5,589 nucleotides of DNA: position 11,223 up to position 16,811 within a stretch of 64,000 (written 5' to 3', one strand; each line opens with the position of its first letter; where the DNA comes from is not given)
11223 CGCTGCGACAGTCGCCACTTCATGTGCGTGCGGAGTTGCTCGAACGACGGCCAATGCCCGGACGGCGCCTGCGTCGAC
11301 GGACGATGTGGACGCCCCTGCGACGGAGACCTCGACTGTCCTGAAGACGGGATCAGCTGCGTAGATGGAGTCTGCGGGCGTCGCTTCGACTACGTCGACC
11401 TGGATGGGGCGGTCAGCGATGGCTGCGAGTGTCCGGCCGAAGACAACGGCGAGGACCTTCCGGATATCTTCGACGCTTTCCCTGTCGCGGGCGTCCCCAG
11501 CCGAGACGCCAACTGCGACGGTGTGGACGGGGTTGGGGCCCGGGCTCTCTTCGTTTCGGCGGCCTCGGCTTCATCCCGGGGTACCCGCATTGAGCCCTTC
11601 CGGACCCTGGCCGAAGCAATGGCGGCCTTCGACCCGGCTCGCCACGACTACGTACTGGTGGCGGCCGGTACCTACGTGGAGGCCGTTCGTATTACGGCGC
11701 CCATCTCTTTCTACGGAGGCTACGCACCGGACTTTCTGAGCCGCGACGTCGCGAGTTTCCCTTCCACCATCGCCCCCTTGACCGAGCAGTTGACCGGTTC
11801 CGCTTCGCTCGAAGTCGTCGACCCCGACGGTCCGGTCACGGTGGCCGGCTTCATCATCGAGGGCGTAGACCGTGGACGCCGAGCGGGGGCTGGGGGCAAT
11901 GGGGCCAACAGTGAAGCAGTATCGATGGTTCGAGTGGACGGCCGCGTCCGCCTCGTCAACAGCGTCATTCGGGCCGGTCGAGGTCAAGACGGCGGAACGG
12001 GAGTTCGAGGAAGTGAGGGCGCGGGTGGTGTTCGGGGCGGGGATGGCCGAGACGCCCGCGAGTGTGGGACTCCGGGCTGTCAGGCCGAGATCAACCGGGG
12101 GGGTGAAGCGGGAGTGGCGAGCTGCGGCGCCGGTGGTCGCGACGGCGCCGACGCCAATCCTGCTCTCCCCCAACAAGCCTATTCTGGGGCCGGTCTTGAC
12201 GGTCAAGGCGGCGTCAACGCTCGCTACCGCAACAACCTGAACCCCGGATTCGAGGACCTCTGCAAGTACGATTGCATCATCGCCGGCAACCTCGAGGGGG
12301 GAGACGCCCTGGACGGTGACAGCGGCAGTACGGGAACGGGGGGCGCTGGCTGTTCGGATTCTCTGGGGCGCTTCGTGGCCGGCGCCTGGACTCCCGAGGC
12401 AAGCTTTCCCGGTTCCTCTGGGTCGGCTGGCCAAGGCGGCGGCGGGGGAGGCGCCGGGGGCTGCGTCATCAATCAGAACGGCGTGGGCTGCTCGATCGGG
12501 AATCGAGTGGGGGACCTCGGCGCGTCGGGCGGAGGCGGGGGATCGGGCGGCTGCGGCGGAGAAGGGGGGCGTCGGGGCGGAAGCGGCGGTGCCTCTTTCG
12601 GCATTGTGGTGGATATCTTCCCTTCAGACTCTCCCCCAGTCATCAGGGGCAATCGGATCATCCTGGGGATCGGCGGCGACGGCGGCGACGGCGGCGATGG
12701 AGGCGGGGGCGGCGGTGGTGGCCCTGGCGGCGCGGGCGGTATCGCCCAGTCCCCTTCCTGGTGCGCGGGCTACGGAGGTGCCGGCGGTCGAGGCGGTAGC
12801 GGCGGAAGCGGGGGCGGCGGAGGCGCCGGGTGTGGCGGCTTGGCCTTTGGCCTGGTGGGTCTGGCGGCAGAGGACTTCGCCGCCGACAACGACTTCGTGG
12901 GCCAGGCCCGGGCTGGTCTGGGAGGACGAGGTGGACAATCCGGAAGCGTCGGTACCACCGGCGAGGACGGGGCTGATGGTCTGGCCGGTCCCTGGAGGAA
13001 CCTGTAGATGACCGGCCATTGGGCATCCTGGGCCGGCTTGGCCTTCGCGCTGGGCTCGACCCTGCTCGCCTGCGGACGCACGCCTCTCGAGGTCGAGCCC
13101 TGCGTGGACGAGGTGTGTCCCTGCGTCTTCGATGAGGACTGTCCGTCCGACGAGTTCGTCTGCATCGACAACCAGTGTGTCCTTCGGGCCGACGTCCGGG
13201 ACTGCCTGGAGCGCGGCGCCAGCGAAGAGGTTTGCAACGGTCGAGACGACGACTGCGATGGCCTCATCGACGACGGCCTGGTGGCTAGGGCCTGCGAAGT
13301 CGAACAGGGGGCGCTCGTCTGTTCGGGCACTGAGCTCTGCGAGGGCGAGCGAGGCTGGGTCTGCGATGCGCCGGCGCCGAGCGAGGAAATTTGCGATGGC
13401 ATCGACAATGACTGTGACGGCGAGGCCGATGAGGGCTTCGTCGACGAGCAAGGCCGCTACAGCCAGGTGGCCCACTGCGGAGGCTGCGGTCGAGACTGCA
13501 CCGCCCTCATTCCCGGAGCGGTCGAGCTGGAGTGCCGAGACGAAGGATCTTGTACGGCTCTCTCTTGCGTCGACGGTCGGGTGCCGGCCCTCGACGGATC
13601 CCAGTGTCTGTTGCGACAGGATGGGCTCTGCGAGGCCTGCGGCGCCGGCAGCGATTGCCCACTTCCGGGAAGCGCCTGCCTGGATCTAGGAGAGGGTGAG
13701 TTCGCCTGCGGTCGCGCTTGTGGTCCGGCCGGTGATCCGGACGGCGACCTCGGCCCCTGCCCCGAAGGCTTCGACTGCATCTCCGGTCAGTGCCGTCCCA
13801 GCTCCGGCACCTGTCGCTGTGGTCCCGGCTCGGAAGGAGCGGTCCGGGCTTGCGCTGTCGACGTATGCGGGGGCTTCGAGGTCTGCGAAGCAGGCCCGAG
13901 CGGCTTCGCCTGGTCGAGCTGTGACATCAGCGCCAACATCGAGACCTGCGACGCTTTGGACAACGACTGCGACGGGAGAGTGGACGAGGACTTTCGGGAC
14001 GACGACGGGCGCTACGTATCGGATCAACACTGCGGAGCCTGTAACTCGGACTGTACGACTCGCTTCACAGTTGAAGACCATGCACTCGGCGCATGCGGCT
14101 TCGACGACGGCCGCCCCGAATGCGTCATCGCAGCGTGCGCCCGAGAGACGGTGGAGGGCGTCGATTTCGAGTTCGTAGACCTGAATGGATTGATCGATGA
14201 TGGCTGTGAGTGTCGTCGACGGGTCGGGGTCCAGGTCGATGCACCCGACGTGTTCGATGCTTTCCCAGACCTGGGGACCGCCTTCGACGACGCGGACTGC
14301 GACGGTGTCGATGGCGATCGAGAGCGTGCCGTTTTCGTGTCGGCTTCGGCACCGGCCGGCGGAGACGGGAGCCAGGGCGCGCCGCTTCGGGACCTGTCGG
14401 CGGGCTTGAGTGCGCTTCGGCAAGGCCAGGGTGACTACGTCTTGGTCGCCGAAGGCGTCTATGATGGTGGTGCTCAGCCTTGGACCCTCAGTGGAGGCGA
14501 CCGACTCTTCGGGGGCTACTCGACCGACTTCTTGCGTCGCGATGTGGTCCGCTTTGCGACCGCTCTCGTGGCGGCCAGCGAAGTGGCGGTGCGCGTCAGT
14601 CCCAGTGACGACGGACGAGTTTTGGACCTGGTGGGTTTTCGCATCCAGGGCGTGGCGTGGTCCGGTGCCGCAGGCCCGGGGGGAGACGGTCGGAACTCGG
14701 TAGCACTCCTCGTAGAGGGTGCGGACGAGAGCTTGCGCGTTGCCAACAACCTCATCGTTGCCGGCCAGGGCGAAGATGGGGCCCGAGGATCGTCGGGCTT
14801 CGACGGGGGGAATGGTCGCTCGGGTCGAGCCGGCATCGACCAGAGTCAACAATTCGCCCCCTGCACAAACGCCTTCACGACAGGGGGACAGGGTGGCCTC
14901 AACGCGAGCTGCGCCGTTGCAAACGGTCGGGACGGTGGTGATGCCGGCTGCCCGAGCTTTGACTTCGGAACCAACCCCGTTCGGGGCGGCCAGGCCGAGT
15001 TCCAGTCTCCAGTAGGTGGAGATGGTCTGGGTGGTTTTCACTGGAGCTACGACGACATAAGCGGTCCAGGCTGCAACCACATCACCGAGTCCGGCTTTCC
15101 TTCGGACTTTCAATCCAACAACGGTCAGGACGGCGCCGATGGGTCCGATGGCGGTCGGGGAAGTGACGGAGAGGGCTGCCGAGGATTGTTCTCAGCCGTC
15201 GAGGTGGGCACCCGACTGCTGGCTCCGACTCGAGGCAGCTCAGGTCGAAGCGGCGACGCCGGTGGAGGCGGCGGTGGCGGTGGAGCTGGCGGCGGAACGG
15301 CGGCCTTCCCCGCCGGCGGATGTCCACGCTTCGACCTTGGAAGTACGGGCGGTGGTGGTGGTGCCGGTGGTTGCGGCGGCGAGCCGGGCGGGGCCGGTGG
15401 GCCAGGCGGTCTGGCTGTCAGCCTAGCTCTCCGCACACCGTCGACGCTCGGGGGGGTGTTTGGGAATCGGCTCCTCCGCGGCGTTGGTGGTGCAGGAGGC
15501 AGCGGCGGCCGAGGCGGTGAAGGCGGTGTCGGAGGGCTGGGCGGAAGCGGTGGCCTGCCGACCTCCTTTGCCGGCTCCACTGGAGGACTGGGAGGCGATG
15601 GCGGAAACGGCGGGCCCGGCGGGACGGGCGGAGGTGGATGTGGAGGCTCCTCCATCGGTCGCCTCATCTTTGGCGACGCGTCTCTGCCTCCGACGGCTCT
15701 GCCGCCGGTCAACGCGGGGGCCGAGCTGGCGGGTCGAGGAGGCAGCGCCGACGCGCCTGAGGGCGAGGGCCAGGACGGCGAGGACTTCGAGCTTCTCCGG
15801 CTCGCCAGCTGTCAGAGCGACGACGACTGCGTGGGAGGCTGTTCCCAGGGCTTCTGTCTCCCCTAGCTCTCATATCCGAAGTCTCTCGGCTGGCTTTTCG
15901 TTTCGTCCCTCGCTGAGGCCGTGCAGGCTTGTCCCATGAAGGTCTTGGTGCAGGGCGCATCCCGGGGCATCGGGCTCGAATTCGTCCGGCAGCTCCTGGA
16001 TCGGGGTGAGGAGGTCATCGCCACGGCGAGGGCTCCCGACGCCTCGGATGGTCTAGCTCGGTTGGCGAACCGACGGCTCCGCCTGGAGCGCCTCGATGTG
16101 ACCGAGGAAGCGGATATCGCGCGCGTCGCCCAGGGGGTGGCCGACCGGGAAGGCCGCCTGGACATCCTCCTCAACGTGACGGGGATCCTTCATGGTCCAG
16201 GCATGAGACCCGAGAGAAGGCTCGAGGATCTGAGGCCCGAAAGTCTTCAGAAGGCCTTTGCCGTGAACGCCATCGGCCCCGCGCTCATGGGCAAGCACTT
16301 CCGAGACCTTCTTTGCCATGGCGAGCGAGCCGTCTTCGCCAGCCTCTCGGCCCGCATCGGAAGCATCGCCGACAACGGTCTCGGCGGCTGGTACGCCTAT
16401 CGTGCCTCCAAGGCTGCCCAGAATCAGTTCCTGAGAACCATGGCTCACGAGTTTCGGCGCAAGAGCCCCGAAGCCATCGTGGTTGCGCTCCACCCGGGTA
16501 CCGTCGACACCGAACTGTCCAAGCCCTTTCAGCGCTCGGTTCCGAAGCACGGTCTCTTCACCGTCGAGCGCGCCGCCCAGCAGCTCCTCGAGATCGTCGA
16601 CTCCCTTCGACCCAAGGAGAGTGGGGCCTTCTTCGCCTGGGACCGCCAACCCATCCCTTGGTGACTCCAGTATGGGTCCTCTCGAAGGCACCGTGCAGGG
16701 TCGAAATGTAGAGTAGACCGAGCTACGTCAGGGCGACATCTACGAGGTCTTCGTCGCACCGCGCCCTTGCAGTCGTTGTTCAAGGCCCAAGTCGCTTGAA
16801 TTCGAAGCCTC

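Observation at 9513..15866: Head-to-tail pair of giant paralogous lipoproteins: MopE-like Cys repeats + beta-helix-like core + poly-Gly tail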

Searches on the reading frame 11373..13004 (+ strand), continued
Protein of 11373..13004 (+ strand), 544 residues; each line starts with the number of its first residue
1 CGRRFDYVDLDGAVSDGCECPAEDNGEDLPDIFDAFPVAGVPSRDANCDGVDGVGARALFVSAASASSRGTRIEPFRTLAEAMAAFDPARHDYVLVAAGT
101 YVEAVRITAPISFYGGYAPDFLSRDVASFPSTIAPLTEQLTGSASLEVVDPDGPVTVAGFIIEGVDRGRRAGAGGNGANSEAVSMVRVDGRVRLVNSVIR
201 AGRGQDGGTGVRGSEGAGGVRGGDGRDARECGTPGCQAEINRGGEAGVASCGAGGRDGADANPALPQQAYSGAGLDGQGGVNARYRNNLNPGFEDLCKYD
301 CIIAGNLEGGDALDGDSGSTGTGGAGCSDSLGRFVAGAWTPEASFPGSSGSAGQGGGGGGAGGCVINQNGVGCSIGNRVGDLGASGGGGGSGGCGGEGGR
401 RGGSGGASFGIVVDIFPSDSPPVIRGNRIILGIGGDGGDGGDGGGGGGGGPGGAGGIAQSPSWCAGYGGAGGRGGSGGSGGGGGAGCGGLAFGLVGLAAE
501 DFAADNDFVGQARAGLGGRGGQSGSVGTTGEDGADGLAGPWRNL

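Call 71: search_protein_families(library=pfam, alignment_id=A1, max_evalue=0.01)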
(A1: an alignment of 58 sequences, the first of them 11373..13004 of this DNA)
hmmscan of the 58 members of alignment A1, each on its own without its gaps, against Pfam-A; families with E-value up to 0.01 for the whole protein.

A. member 1, window:11373-13004:+ (544 aa): 0 families

B. families by the number of members that match (of 58 scanned): 14 families
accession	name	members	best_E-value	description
PF11617.13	Cu-binding_MopE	25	5.8e-49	Putative metal-binding motif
PF09136.16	Glucodextran_B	2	7.6e-34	Glucodextranase, domain B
PF12733.13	Cadherin-like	2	0.00029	Cadherin-like beta sandwich domain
PF00053.31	EGF_laminin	1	9.9e-14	Laminin EGF domain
PF23106.1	EGF_Teneurin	1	1.1e-09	Teneurin-like EGF domain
PF17936.7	Big_6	1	9.1e-09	Bacterial Ig domain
PF07974.19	EGF_2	1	1.4e-07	EGF-like domain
PF00008.33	EGF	1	1.1e-05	EGF-like domain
PF14016.12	DUF4232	1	0.00039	Domain of unknown function (DUF4232)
PF03636.21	Glyco_hydro_65N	1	0.00098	Glycosyl hydrolase family 65, N-terminal domain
PF22544.2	HYDIN_VesB_CFA65-like_Ig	1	0.0012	HYDIN/CFA65/VesB-like, Ig-like domain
PF07602.17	DUF1565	1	0.0021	Protein of unknown function (DUF1565)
PF19077.6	Big_13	1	0.0021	Bacterial Ig-like domain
PF08116.16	Toxin_29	1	0.0056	PhTx neurotoxin family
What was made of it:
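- On Right-handed parallel beta-helix (pectin-lyase-like) fold: Of 58 family members, one hits DUF1565, at E 0.002 (call 71).
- Closest known: MopE of Methylococcus capsulatus / Pfam PF11617 'putative metal-binding motif'. Different: The motif is absent from more than half of the sampled family members (call 71), so it does not define this family.
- In other family members the N-terminal modules are extracellular adhesion types: MopE, EGF, cadherin-like, Big (call 71). The conserved unit of the family is the C-terminal domain, and 33 of 58 members have no MopE motif at all (call 71).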

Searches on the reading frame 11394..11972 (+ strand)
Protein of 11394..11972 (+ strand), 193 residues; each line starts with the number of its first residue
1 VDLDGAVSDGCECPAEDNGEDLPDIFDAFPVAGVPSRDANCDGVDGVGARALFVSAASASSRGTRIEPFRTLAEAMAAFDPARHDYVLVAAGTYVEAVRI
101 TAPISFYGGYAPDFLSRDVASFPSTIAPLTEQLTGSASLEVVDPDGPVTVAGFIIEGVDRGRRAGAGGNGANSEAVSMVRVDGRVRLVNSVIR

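Call 32: find_related_loci(query=A3, collection=genome_contigs, flank=8000)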
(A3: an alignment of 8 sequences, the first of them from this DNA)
Query A3 (193 aa) in genome_contigs; peptide patterns used: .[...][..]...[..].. (x = any residue, [..] = any of these).
600 stretches matched a pattern (row limit reached: there are more); 391 encode a relative of the query (tblastn E <= 1e-3); the best 80 are kept; 78 distinct loci.
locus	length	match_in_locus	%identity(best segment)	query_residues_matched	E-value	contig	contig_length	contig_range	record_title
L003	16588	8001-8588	45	1-192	2e-46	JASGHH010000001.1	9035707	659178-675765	MAG: Myxococcaceae bacterium isolate 5N015 JMF-2111-06-0005.ont.bin.15_0, whole genome shotgun sequence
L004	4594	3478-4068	50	1-192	2e-45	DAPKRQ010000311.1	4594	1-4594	MAG TPA_asm: Myxococcales bacterium LLY-WYZ-16_1 k141_1829221, whole genome shotgun sequence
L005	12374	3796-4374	43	8-192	1e-43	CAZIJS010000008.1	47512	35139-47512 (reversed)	MAG TPA_asm: uncultured Myxococcales bacterium isolate SRP163575_co1_106 genome assembly, contig: NODE_1330_length_47512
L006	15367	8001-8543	45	2-178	6e-43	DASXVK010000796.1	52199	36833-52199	MAG TPA_asm: Polyangia bacterium isolate SMAG_U4743 k141_263300, whole genome shotgun sequence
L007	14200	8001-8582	44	2-192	1e-42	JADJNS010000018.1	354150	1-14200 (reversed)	MAG: Archangiaceae bacterium isolate EsbW_18-Q3-R4-48_MAXAC.252 tig00006834-10-3531540, whole genome shotgun sequence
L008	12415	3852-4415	44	8-192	7e-42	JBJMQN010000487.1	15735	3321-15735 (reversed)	MAG: Myxococcaceae bacterium isolate H3_16_all_fractions_metab_maxbC_136_66_0 k255_5990276, whole genome shotgun sequenc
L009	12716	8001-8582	44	1-192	2e-41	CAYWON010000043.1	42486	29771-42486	MAG TPA_asm: uncultured Archangium sp. isolate binchicken_co179_1 genome assembly, contig: NODE_2486_length_42486_cov_5.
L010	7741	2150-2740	43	2-192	3e-41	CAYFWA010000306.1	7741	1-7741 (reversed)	MAG TPA_asm: uncultured Myxococcales bacterium isolate ERP107533_co1_80 genome assembly, contig: NODE_11133_length_7741_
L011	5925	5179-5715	46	1-176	2e-40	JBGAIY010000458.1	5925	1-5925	MAG: Myxococcaceae bacterium isolate MAG_MBR_H125.17 MBRH125-17_opera_contig_19622, whole genome shotgun sequence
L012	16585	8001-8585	42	1-192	4e-40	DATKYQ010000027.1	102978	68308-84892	MAG TPA_asm: Myxococcota bacterium isolate SMAG_U14223 k141_3735172, whole genome shotgun sequence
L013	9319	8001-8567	44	1-185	5e-40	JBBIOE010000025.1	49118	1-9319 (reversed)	MAG: Archangiaceae bacterium isolate PLS170224_bin_272 NODE_443_length_49118_cov_3.42326, whole genome shotgun sequence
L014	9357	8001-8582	41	2-192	8e-40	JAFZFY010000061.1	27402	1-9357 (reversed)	MAG: Proteobacteria bacterium isolate RGIG7731 Water_buffalos_Rectum-3__c84127, whole genome shotgun sequence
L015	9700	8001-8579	41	2-192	1e-39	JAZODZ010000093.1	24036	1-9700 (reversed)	MAG: Myxococcota bacterium isolate T1900044750_TS20190416.MAGScoT_cleanbin_000055 SGB_2193_k141_3600728, whole genome sh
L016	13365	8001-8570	44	7-192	2e-39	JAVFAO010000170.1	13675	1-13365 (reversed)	MAG: Myxococcota bacterium isolate BF4_93 NODE_14194_length_13675_cov_4.219959_Biofilm4, whole genome shotgun sequence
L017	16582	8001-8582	41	2-192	4e-39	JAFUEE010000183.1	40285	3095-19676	MAG: Proteobacteria bacterium isolate RGIG4413 Roe_deer_Omasum-2__c340530, whole genome shotgun sequence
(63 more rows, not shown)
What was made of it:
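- On PE_PGRS family: The N-terminus is a lipoprotein signal and relatives are Myxococcota (call 32).
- Family members occur in rumen, wastewater and groundwater MAGs, so a cold-specific role is unlikely (call 32).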

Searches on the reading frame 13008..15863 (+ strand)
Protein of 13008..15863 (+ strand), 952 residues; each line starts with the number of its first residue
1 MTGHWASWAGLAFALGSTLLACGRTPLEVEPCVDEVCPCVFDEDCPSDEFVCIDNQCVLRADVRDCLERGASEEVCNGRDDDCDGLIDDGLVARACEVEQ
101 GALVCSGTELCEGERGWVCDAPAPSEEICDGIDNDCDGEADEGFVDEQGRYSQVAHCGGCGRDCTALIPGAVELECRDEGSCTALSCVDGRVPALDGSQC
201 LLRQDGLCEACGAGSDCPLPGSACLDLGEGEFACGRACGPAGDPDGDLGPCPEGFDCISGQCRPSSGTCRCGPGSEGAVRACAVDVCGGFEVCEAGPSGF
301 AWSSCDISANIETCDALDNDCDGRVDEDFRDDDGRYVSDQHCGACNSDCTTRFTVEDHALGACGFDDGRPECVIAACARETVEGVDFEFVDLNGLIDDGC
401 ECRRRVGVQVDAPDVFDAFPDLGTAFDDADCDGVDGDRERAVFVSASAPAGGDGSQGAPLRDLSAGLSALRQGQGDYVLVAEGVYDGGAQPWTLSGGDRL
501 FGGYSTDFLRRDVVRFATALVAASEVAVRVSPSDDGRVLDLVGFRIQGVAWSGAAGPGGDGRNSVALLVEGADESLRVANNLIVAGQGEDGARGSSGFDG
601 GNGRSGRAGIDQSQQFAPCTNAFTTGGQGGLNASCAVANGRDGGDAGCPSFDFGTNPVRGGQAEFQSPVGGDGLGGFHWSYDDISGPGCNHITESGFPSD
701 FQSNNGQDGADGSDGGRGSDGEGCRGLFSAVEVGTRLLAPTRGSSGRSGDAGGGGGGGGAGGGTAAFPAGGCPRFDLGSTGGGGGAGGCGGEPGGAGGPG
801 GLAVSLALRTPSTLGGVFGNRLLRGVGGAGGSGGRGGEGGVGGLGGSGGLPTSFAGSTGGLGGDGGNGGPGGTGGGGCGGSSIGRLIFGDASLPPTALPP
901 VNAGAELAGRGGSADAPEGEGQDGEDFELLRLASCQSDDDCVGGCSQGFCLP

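Call 7: search_protein_families(library=pfam, proteins=[window:13008-15863:+], max_evalue=1)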
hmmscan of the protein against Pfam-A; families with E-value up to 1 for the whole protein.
window:13008-15863:+ (952 aa): 2 families
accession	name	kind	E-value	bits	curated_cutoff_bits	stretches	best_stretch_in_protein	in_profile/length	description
PF11617.13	Cu-binding_MopE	-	5.7e-07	30.1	27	3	126-142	14-30/30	Putative metal-binding motif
PF15322.11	PMSI1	-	0.53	9.9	29.6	1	28-62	223-258/315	Protein missing in infertile sperm 1, putative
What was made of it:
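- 13074..14309 (+): Gene 2 Cys-rich stalk (residues 23-434). MopE-type motifs lie at residues 76-89 (nt 13233-13274), 129-142 (nt 13392-13433) and 314-327 (nt 13947-13988). PF11617 scores 30.1 bits against a cut-off of 27 (call 7).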

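Call 8: search_protein_families(library=ncbifam, proteins=[window:13008-15863:+], max_evalue=1)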
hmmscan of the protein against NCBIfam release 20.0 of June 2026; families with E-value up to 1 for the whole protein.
window:13008-15863:+ (952 aa): 0 families

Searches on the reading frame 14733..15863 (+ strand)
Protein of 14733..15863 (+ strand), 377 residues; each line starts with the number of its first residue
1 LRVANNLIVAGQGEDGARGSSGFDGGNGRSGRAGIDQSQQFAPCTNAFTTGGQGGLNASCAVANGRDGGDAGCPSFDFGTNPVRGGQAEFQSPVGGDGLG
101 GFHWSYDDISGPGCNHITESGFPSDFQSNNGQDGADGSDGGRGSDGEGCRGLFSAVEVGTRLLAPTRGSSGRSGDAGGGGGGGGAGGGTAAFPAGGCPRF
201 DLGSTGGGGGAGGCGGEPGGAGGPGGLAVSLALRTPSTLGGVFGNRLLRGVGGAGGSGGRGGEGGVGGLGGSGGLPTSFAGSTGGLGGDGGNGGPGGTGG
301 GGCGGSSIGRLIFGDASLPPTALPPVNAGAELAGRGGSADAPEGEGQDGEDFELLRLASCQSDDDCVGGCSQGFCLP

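Call 44: predict_structure(alignment_id=A4)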
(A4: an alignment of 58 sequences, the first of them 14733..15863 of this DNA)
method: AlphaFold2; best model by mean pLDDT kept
length: 377 residues; sequences in the alignment: 58
mean_pLDDT: 88.6   pTM: 0.83
mean pLDDT of the five models: 88.6, 88.0, 87.7, 86.0, 85.2
residues with pLDDT >= 90: 221; 70-90: 120; 50-70: 36; < 50: 0
segments of 3 or more residues with pLDDT < 50: none
pLDDT, mean of each block of 10 residues (from residue 1): 85 95 98 97 90 96 94 86 74 77 89 84 80 97 95 64 79 98 95 84 97 98 94 72 85 96 98 96 97 98 93 78 65 91 90 89 87 84
secondary structure, 60 per line:
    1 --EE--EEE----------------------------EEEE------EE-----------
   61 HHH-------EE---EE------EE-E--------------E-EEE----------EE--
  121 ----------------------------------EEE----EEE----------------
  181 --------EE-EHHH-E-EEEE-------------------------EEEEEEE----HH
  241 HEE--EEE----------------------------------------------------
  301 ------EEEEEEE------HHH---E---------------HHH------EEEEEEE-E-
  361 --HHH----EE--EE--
elements in order: E7-9 E38-41 E104-106 E155-157 E162-164 E199-202 E228-234 E246-248 E307-313 E351-357
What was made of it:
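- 14748..15809 (+): Gene 2 triplet-glycine domain (residues 581-934). AF2 prediction of residues 576-952 alone gives pLDDT 88.6 and pTM 0.83 (call 44).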

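Call 52: fold_search(model_id=the predicted structure, library=pdb)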
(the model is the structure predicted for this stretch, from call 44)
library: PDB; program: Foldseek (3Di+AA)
matches with E <= 10: 3; with E <= 0.001: 0
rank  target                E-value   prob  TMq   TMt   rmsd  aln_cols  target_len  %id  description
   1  7jjv_A                2.6e-01  0.06  0.09  0.20  22.3       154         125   18  Crystal waters on the nine polyproline type II helical bundle springtail antifreeze protein from Granisotoma rainieri  (released 2021-01-27)
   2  7jjv_B                1.4e+00  0.02  0.08  0.19  24.2       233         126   18  Crystal waters on the nine polyproline type II helical bundle springtail antifreeze protein from Granisotoma rainieri  (released 2021-01-27)
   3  9d93_Qb               1.4e+00  0.01  0.08  0.11  27.2       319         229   18  Mycobacteriophage Bxb1 tail tip - Composite map and model (released 2024-09-25)
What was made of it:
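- On Polyglycine-II / polyproline-II helical bundle or sandwich (PGRS, gp38, springtail AFP): Foldseek best hit is 7jjv at E 0.26, probability 0.06, TM 0.09/0.20 (call 52).
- The best Foldseek hit, though not significant, is the nine-PPII-helix springtail antifreeze protein 7jjv (call 52).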

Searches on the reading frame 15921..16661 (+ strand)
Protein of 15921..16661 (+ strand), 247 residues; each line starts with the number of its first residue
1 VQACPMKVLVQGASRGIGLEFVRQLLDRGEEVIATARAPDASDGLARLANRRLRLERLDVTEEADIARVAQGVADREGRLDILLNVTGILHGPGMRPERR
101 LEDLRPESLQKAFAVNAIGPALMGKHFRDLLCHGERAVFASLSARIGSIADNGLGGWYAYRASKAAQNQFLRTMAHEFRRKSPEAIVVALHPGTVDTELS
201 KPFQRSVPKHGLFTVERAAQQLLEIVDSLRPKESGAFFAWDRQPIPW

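Call 12: search_protein_families(library=pfam, proteins=[window:15921-16661:+], max_evalue=0.001)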
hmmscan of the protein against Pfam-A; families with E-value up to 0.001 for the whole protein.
window:15921-16661:+ (247 aa): 5 families
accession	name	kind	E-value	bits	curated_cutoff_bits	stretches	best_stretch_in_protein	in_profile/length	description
PF00106.31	adh_short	-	1.1e-26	94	26.6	1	8-203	3-190/195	short chain dehydrogenase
PF13561.12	adh_short_C2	-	1.7e-23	83.9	27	1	12-205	1-186/236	Enoyl-(Acyl carrier protein) reductase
PF08659.16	KR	-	7.4e-09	36.2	22.6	1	8-192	3-177/180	KR domain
PF13460.12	NAD_binding_10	-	1.2e-05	25.8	27.2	1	12-73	1-61/184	NAD(P)H-binding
PF01370.27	Epimerase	-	0.00056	19.8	20.9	0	8-71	1-61/240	NAD dependent epimerase/dehydratase family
